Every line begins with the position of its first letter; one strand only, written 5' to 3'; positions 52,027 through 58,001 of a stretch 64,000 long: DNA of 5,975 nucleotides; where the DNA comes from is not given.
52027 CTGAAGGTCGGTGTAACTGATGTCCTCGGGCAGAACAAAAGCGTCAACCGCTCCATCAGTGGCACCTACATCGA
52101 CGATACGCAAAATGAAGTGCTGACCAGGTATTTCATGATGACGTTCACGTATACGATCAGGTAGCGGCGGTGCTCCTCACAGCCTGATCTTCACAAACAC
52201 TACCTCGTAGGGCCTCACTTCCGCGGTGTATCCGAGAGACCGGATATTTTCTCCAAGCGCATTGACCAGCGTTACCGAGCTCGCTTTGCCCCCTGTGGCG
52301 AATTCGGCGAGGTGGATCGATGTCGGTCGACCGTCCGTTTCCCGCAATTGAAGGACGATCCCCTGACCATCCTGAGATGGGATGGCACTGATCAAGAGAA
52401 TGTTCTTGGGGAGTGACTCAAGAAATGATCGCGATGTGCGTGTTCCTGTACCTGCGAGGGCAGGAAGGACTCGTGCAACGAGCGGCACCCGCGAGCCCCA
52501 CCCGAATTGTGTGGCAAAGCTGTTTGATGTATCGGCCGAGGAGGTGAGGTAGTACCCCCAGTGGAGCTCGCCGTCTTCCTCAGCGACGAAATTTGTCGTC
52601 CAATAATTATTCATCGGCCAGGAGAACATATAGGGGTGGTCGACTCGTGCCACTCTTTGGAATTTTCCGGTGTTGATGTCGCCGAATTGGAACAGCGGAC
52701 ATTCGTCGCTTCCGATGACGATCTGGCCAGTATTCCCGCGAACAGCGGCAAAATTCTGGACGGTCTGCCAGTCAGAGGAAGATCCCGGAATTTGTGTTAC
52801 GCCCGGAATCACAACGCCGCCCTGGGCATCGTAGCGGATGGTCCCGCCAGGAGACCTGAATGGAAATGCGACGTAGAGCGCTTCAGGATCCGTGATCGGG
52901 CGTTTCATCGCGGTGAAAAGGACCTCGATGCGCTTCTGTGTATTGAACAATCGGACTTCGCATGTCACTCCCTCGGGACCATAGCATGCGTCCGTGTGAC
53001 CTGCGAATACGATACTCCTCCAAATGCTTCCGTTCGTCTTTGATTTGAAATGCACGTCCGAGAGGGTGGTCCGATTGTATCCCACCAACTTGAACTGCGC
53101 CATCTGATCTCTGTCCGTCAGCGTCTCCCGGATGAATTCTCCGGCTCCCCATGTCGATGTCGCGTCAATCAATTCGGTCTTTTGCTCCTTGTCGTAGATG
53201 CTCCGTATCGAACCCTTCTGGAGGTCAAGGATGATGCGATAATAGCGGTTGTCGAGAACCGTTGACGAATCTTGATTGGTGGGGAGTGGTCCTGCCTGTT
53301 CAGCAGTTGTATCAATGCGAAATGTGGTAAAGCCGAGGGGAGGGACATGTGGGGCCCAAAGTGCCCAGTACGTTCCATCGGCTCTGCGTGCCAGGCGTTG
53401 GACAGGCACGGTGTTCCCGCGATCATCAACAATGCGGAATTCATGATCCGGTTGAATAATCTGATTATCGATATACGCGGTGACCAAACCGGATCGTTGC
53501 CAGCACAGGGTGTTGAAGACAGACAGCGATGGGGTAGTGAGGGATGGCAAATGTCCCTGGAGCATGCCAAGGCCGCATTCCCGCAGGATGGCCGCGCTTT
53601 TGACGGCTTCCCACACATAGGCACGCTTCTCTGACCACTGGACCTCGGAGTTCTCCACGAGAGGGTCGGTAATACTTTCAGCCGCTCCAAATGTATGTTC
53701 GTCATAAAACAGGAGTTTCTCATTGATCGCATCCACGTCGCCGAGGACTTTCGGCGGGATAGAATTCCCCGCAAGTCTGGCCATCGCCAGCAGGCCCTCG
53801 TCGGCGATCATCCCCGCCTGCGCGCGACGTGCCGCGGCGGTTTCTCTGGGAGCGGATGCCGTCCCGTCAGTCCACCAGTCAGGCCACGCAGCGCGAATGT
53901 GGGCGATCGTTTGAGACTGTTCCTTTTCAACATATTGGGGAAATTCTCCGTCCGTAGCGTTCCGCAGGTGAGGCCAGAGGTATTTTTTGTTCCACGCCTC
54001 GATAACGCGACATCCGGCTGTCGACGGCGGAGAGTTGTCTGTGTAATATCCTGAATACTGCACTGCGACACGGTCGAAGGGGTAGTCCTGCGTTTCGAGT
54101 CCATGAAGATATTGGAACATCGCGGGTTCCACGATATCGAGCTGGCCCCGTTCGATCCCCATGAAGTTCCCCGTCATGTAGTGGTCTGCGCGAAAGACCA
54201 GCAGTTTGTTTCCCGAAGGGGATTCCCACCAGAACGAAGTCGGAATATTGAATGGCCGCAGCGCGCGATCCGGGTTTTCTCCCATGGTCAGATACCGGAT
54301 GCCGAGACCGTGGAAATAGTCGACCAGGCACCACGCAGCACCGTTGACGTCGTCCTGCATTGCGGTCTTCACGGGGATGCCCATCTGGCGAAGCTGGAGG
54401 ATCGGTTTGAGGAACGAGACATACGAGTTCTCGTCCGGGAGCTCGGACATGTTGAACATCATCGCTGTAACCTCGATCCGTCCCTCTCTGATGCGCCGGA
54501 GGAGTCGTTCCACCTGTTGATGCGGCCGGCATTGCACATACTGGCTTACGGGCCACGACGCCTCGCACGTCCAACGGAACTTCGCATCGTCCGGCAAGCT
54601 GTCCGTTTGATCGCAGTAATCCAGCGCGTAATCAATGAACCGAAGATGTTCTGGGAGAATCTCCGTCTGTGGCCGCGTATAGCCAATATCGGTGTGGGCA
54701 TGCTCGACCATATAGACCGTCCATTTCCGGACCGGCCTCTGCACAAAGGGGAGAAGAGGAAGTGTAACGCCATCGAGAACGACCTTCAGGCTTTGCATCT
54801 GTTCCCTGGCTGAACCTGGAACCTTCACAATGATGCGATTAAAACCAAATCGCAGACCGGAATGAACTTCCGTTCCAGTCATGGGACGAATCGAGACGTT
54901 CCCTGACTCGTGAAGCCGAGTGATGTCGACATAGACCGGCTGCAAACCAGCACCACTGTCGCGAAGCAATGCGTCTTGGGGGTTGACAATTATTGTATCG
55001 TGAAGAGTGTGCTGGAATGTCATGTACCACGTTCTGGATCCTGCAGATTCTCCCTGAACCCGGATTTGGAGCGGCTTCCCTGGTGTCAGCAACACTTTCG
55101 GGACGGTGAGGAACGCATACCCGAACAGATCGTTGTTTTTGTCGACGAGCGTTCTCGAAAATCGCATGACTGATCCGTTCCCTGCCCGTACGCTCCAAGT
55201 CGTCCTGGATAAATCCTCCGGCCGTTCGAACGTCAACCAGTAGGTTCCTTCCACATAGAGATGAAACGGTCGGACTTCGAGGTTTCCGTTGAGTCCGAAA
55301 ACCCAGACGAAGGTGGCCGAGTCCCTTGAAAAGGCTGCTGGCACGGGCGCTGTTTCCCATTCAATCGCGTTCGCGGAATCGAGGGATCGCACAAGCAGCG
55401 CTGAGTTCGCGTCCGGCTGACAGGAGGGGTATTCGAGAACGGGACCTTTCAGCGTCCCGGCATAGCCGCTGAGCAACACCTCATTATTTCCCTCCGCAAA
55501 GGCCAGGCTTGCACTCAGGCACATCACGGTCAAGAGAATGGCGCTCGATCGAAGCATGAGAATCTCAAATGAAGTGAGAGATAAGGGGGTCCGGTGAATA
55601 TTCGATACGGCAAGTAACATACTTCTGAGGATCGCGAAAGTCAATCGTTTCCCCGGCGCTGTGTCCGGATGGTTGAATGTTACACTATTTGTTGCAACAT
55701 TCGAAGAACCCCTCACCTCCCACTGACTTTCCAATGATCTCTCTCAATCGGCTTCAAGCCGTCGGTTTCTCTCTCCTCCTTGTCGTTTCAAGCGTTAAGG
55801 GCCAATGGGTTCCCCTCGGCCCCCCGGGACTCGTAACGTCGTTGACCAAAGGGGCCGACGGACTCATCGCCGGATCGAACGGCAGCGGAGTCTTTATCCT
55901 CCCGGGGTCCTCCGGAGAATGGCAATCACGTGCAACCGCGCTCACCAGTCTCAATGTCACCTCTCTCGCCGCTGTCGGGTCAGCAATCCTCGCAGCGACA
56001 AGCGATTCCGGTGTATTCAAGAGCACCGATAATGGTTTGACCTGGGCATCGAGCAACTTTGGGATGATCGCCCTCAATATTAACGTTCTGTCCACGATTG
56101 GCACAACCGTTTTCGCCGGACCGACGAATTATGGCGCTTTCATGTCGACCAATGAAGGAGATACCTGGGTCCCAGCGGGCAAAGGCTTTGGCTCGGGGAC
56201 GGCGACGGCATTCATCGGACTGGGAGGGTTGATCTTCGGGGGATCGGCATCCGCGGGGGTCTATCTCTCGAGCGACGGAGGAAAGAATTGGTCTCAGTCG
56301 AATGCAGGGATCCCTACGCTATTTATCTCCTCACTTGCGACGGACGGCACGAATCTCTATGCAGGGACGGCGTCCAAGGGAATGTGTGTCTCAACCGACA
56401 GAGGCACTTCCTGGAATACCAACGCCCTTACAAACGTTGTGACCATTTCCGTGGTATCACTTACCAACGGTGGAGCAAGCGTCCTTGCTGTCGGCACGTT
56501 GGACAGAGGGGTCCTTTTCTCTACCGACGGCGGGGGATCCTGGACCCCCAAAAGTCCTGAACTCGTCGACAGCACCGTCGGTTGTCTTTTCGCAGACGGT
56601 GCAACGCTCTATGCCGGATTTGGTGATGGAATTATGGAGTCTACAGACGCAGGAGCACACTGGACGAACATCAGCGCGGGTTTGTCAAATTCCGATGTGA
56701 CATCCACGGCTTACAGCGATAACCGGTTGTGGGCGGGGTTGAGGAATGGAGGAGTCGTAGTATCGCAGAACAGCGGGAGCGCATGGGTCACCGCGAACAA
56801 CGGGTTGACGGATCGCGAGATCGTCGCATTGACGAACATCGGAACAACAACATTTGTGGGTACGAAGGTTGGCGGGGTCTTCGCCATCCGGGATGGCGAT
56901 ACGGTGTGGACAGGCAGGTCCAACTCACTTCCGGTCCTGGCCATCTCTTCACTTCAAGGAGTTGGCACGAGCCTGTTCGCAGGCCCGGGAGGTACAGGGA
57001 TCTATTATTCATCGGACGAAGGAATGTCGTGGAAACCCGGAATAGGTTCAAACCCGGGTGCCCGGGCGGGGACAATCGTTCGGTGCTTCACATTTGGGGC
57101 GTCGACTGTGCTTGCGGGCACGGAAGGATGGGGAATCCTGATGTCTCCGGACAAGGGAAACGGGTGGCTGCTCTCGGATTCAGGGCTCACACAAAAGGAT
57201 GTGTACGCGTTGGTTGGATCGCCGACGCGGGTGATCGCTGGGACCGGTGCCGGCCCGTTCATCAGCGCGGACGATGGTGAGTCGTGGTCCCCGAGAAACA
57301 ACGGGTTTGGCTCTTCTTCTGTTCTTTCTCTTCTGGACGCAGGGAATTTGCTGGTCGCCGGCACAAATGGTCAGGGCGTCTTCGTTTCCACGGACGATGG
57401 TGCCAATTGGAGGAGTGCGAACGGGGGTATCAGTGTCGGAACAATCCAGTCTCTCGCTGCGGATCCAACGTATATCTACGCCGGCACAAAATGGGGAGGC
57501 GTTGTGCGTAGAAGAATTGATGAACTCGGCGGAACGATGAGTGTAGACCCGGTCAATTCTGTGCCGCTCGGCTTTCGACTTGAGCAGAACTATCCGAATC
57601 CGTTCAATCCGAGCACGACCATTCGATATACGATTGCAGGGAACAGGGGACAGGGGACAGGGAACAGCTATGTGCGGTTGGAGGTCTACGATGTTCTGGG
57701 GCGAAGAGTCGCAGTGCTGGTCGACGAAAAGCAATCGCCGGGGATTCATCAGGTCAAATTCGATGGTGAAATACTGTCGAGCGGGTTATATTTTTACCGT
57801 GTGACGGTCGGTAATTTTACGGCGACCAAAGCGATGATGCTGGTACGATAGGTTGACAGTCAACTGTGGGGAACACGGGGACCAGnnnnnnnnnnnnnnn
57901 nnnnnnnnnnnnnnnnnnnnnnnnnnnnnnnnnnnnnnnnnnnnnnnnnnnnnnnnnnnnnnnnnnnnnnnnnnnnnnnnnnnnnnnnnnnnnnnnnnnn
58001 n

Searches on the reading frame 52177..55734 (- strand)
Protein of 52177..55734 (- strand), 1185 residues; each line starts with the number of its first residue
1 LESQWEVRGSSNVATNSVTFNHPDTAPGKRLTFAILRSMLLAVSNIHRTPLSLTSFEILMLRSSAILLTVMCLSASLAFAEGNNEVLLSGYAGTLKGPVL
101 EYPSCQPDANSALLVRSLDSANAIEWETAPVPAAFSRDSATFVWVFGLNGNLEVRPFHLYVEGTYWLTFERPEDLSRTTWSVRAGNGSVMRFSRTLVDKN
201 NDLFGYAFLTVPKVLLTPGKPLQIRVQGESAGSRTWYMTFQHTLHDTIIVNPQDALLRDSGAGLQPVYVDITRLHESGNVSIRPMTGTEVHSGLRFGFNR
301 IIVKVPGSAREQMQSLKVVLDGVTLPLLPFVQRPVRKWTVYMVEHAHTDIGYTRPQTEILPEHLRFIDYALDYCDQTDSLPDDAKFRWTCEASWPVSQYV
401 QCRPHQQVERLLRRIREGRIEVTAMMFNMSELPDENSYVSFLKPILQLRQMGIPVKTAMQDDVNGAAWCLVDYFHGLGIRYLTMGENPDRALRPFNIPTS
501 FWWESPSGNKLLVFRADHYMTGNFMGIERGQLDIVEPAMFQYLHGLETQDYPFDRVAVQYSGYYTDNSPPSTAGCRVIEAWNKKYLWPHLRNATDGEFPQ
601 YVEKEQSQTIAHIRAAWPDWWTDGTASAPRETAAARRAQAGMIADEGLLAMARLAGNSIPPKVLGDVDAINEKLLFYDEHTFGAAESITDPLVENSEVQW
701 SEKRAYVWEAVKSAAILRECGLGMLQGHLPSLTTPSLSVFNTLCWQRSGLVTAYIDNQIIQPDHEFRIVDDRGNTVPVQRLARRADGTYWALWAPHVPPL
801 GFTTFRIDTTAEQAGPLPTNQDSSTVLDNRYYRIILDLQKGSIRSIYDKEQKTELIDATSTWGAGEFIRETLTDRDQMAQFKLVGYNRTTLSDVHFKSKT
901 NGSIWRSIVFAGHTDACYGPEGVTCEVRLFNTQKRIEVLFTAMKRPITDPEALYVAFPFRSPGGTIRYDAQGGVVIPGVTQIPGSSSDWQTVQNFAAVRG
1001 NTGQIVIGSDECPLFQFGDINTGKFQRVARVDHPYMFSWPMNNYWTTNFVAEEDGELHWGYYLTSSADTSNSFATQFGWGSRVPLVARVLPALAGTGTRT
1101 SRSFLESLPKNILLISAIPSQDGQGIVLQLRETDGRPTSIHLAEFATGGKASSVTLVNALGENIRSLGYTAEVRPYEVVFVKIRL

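Call 72: search_protein_families(library=pfam, proteins=[window:52177-55734:-], max_evalue=0.00001)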
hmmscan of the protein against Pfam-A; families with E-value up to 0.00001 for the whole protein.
window:52177-55734:- (1185 aa): 1 family
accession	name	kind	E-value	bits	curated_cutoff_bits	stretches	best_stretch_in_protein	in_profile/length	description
PF01074.27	Glyco_hydro_38N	-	2.1e-25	90.1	25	1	339-607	1-263/270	Glycosyl hydrolases family 38 N-terminal domain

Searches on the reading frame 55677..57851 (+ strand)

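Call 72: search_protein_families(library=pfam, proteins=[window:55677-57851:+], max_evalue=0.00001)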
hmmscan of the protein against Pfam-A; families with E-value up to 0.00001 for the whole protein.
window:55677-57851:+ (724 aa): 4 families
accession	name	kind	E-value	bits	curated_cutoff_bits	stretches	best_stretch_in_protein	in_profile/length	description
PF02012.26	BNR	-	6.5e-16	56.1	27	0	196-206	1-11/12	BNR/Asp-box repeat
PF15902.12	Sortilin-Vps10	-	5.3e-15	55.6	33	0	195-306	3-122/446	Sortilin, neurotensin receptor 3,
PF19755.4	DUF6242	-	9.9e-10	39.1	29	0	186-246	157-217/217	Domain of unknown function (DUF6242)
PF18962.6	Por_Secre_tail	-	1.7e-07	31.9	27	1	639-718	2-71/75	Secretion system C-terminal sorting domain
